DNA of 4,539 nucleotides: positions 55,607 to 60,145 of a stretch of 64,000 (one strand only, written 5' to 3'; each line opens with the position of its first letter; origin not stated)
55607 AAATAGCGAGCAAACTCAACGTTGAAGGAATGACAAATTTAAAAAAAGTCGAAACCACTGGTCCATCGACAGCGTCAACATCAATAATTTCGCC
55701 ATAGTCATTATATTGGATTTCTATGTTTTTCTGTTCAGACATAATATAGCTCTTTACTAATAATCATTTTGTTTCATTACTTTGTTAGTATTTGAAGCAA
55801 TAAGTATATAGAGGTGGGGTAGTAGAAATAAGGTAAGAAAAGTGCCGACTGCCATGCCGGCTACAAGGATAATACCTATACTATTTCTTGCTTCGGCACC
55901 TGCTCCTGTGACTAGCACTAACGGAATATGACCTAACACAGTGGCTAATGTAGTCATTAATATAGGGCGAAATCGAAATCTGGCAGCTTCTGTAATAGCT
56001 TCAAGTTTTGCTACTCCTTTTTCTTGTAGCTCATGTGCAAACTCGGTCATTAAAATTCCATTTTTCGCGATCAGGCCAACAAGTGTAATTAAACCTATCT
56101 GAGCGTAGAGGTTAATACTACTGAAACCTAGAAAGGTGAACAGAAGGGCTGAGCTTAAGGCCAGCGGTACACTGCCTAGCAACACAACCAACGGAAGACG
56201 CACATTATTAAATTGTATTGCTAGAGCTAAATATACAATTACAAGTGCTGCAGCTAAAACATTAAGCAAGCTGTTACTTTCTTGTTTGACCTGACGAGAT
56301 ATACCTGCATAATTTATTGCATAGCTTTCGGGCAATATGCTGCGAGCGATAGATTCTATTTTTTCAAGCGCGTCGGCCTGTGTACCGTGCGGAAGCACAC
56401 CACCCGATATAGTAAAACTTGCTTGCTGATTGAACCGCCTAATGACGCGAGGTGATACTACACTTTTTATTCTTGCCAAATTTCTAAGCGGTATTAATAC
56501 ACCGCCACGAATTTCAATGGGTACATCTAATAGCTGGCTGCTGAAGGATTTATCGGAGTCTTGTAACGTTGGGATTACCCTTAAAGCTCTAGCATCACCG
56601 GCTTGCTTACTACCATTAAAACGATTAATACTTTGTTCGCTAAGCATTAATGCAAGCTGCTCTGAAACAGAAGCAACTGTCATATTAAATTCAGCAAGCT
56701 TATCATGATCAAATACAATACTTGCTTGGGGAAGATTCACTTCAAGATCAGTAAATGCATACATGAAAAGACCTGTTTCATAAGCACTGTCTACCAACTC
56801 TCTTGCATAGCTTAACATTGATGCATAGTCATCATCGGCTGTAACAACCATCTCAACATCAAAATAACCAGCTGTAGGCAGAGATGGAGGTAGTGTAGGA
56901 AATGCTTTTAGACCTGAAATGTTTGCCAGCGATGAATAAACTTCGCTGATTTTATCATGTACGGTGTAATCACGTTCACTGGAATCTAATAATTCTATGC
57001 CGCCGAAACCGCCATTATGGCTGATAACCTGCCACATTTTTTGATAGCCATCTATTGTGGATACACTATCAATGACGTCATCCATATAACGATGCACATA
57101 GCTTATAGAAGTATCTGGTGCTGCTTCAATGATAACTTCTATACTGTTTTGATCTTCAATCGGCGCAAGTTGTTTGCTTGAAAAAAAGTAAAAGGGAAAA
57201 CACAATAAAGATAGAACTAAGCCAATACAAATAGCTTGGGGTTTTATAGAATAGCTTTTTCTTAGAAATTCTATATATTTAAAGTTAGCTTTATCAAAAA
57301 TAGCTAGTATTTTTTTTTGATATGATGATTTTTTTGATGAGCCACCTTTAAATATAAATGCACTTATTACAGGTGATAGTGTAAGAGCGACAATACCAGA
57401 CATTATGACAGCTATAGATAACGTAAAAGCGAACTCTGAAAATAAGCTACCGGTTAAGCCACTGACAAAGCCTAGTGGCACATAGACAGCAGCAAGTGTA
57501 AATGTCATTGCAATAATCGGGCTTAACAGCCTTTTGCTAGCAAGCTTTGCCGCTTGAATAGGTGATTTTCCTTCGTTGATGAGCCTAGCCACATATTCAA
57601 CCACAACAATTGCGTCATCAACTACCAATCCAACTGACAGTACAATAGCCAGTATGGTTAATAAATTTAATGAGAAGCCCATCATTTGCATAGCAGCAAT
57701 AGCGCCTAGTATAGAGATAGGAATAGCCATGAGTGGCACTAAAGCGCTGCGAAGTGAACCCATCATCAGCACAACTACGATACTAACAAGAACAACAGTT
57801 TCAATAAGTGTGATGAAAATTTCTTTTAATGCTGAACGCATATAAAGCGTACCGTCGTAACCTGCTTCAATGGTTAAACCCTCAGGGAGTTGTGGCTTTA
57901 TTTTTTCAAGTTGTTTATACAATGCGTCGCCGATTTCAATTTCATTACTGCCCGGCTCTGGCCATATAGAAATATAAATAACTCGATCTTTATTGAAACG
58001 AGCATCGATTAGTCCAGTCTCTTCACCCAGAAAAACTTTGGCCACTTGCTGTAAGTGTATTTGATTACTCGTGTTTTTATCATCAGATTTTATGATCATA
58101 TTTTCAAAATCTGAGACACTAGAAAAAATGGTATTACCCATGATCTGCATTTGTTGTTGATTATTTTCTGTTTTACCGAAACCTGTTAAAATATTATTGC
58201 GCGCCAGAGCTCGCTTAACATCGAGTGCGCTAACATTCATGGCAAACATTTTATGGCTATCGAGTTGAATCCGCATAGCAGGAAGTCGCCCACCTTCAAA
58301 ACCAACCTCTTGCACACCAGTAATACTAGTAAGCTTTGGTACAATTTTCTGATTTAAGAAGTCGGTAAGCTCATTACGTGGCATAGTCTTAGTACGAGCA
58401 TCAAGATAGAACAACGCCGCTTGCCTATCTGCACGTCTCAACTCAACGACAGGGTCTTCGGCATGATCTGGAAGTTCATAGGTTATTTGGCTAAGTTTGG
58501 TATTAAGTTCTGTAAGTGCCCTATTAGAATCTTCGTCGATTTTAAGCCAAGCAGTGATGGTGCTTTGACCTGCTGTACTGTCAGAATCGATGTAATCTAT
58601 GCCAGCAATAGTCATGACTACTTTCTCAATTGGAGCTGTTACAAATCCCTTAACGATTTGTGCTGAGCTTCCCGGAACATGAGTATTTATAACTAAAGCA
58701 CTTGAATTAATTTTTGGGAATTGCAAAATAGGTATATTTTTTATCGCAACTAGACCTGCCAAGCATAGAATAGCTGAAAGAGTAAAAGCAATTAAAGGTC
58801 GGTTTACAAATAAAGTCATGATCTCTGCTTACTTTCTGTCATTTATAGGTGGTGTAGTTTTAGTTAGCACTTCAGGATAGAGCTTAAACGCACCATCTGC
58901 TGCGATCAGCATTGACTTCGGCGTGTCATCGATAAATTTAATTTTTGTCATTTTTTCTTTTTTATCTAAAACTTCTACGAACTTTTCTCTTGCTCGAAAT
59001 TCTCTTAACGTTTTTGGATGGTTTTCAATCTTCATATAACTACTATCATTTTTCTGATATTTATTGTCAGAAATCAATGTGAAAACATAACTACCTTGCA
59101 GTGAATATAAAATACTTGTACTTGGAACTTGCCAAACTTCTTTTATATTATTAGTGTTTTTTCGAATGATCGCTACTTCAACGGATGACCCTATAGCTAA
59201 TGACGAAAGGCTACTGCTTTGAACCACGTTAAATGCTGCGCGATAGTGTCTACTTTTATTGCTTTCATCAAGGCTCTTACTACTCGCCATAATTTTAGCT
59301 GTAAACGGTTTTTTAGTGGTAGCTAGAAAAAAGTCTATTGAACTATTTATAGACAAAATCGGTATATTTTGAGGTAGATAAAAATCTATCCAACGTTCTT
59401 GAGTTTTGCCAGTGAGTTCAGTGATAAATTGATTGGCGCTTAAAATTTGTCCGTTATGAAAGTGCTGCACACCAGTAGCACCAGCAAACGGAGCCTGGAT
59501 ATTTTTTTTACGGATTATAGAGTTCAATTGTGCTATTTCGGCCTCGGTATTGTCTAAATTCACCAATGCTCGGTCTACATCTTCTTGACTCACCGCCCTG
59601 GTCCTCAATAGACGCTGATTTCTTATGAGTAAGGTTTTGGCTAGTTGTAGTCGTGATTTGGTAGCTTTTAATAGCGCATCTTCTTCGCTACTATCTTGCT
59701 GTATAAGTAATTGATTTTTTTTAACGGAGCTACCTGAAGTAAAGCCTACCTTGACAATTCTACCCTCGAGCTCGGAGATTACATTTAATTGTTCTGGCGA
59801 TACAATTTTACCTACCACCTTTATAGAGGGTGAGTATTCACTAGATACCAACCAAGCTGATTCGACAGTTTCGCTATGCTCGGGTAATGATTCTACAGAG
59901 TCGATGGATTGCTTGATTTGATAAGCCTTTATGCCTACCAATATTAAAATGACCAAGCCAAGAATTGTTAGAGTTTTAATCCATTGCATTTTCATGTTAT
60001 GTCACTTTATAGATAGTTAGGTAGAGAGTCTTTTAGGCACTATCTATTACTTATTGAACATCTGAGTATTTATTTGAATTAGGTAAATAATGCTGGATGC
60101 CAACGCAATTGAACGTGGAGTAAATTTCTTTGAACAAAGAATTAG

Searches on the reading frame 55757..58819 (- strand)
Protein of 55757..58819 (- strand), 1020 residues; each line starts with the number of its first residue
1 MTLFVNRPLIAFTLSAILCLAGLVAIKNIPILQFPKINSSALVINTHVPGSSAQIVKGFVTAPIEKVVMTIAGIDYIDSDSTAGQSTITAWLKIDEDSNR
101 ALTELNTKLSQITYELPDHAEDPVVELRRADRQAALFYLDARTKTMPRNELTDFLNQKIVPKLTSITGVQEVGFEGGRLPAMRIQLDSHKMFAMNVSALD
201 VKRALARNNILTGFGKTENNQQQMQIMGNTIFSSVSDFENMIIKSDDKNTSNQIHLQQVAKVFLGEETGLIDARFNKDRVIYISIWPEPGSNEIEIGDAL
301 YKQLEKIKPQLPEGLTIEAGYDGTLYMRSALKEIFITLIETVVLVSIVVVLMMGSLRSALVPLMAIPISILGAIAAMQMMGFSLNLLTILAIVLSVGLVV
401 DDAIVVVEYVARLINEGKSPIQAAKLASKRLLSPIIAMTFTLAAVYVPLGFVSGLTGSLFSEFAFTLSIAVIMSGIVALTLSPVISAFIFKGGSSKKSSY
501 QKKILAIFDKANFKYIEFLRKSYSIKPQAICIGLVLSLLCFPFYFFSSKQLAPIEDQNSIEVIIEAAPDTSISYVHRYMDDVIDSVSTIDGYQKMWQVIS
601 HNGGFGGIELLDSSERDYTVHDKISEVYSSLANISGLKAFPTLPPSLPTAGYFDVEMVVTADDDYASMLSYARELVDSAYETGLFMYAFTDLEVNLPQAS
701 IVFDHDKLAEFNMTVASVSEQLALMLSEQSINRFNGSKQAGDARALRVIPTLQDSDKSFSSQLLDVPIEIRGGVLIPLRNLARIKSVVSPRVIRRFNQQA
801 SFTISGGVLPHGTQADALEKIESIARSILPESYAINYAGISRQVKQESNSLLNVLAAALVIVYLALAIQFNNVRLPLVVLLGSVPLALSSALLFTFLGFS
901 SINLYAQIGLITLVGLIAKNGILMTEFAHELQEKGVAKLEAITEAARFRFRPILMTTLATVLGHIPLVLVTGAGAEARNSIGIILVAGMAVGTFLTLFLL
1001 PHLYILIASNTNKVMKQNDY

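Call 4: search_protein_families(library=pfam, proteins=[window:55757-58819:-], max_evalue=0.01)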
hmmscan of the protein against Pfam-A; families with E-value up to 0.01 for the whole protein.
window:55757-58819:- (1020 aa): 3 families
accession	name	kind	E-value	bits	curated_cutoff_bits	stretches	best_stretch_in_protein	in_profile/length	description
PF00873.25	ACR_tran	-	5e-223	743.3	28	1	2-1007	3-1020/1021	AcrB/AcrD/AcrF family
PF03176.21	MMPL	-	5.2e-12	45.8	20.5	2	307-488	113-301/333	MMPL family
PF02355.23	SecD_SecF_C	-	2.9e-05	24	20.5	1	331-474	30-171/189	Protein export membrane protein SecD/SecF, C-terminal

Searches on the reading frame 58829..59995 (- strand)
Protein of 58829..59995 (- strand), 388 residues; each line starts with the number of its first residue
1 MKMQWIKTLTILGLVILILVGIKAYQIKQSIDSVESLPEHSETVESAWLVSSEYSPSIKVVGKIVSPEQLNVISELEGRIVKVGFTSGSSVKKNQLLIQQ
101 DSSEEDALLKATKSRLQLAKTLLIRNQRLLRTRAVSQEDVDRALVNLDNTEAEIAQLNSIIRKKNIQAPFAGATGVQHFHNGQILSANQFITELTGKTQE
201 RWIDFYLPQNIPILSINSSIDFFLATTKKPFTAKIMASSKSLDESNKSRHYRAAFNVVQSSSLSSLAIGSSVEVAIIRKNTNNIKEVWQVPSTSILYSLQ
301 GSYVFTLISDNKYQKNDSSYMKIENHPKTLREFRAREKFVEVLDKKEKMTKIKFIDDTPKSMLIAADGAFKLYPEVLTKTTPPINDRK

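Call 4: search_protein_families(library=pfam, proteins=[window:58829-59995:-], max_evalue=0.01)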
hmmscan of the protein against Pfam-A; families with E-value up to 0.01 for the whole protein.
window:58829-59995:- (388 aa): 0 families

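Call 42: search_protein_families(library=pfam, proteins=[window:58829-59995:-], max_evalue=1)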
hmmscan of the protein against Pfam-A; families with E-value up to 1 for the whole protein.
window:58829-59995:- (388 aa): 1 family
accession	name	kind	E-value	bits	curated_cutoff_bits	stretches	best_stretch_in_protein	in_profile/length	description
PF03952.21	Enolase_N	-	0.035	14.7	35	1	78-152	27-99/131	Enolase, N-terminal domain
